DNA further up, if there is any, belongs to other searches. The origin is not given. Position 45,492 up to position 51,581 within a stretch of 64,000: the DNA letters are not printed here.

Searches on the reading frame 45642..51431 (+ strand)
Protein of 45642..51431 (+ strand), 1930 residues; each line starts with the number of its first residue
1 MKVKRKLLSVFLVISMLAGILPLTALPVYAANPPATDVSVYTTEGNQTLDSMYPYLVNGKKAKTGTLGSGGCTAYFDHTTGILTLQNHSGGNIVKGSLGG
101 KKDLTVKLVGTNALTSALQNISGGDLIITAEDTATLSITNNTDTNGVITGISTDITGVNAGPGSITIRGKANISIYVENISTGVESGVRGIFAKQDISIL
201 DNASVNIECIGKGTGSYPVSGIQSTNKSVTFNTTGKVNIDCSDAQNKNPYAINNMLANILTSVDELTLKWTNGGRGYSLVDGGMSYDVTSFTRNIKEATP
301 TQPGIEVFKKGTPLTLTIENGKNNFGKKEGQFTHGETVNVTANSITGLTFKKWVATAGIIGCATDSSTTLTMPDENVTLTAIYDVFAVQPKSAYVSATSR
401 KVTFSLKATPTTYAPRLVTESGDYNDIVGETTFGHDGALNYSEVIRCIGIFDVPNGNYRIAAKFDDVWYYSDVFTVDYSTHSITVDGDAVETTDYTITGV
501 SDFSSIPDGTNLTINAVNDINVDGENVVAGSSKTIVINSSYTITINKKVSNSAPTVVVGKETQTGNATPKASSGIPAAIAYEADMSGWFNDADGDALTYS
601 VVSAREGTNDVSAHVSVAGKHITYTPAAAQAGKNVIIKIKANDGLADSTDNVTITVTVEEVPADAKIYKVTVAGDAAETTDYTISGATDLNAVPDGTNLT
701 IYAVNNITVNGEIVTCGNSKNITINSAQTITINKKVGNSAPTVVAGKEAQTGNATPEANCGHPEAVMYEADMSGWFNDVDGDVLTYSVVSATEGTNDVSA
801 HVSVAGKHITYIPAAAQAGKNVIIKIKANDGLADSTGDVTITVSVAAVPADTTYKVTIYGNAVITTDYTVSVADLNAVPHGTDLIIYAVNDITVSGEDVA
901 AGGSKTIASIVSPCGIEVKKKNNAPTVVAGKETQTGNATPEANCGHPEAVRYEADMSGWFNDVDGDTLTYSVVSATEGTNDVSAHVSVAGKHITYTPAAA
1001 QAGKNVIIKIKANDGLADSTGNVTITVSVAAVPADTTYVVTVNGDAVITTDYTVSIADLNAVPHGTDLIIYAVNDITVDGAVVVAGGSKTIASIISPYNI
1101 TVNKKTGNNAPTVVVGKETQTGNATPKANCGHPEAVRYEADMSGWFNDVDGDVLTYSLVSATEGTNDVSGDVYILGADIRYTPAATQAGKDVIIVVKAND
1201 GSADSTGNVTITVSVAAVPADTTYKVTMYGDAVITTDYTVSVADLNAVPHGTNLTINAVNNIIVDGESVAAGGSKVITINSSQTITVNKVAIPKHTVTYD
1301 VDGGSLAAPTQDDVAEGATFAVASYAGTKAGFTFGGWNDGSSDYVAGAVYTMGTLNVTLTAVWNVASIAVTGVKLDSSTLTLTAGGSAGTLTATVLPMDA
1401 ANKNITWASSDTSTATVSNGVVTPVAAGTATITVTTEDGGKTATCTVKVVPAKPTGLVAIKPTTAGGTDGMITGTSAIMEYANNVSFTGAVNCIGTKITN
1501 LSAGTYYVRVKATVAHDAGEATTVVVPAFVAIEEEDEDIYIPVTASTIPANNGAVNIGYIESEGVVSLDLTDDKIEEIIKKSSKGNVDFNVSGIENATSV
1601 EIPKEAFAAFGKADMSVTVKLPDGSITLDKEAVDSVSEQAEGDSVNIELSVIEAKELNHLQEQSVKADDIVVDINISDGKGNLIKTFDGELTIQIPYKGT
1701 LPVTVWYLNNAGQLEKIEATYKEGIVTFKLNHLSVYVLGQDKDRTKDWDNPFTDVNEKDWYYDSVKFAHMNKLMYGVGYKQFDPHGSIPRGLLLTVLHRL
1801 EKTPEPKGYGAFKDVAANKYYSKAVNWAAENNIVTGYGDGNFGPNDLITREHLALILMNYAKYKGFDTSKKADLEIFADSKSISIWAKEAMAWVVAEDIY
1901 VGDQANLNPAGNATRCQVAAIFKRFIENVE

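Call 3: search_protein_families(library=pfam, proteins=[window:45642-51431:+], max_evalue=1)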
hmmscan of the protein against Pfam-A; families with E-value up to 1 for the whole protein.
window:45642-51431:+ (1930 aa): 10 families
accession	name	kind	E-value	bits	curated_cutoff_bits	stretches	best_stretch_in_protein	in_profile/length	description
PF00395.25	SLH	-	6.4e-24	84.1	20.8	3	1812-1854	2-44/44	S-layer homology domain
PF02368.24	Big_2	-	2.7e-12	46.9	22.8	1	1369-1447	1-79/79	Bacterial Ig-like domain (group 2)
PF18998.6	Flg_new_2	-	6.6e-11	42.5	23.6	2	315-384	2-70/73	Divergent InlB B-repeat domain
PF09479.16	Flg_new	-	2.8e-07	31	27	2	1295-1361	1-64/65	Listeria-Bacteroides repeat domain (List_Bact_rpt)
PF00449.26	Urease_alpha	-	4.2e-06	27.5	23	0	882-909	25-52/121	Urease alpha-subunit, N-terminal domain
PF21461.3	HL_N-beta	-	9.9e-06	25.7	27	1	1406-1442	15-50/57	Hyaluronate lyase, N-terminal beta-sheet domain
PF06820.17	Phage_fiber_C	-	9.1e-05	23.2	25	0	767-798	10-41/64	Putative prophage tail fibre C-terminus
PF22579.2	Cbm74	-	0.0011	19.2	27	0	1200-1221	33-54/64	Carbohydrate binding module-like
PF05588.17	Botulinum_HA-17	-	0.06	13.9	21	0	190-270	30-112/146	Clostridium botulinum HA-17 domain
PF10983.13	DUF2793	-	0.16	12.3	27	0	981-1025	9-53/87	Protein of unknown function (DUF2793)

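Call 4: search_protein_families(library=ncbifam, proteins=[window:45642-51431:+], max_evalue=1)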
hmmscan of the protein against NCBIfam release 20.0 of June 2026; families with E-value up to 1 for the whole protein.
window:45642-51431:+ (1930 aa): 2 families
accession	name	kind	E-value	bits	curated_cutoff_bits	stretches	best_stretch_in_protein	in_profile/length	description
NF033190.2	inl_like_NEAT_1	exception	2.2e-10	39.5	1275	1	1811-1925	581-690/754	NEAT domain-containing leucine-rich repeat protein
TIGR02142.1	modC_ABC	equivalog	0.00051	19.4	285.05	0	572-643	212-281/353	molybdenum ABC transporter ATP-binding protein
